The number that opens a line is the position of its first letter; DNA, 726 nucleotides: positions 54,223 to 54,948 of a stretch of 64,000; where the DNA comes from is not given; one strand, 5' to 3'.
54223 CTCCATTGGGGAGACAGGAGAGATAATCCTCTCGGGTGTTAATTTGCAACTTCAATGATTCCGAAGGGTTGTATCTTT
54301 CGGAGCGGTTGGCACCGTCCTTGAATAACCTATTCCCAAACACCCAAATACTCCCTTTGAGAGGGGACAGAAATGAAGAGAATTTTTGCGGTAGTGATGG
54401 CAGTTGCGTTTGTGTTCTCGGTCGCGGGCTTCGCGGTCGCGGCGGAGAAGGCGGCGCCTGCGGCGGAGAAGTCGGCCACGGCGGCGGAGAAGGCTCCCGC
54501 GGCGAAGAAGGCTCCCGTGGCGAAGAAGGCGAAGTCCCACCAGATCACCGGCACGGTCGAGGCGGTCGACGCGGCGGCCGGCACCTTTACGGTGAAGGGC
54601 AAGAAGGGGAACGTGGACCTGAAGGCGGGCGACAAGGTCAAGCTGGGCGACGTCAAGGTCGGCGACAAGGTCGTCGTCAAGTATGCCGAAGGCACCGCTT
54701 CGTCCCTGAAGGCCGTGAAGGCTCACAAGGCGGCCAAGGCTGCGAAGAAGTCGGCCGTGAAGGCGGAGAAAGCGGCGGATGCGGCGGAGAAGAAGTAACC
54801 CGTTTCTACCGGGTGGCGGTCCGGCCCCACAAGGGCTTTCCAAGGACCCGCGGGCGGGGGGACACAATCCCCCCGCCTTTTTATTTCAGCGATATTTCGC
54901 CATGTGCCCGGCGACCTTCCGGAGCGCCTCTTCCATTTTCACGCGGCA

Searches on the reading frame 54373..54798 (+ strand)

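Call 32: search_protein_families(library=pfam, proteins=[window:54373-54798:+], max_evalue=0.00001)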
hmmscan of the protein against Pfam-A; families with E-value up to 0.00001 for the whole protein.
window:54373-54798:+ (141 aa): 0 families

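Call 91: search_protein_families(library=pfam, proteins=[window:54373-54798:+], max_evalue=0.001)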
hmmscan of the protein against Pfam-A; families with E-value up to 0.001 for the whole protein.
window:54373-54798:+ (141 aa): 2 families
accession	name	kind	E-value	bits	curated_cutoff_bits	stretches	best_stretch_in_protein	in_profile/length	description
PF11604.15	CusF_Ec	-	0.00066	19.9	27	0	55-103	1-57/72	Copper binding periplasmic protein CusF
PF08605.16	Rad9_Rad53_bind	-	0.00088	19.9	22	0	47-119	15-86/129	Fungal Rad9-like Rad53-binding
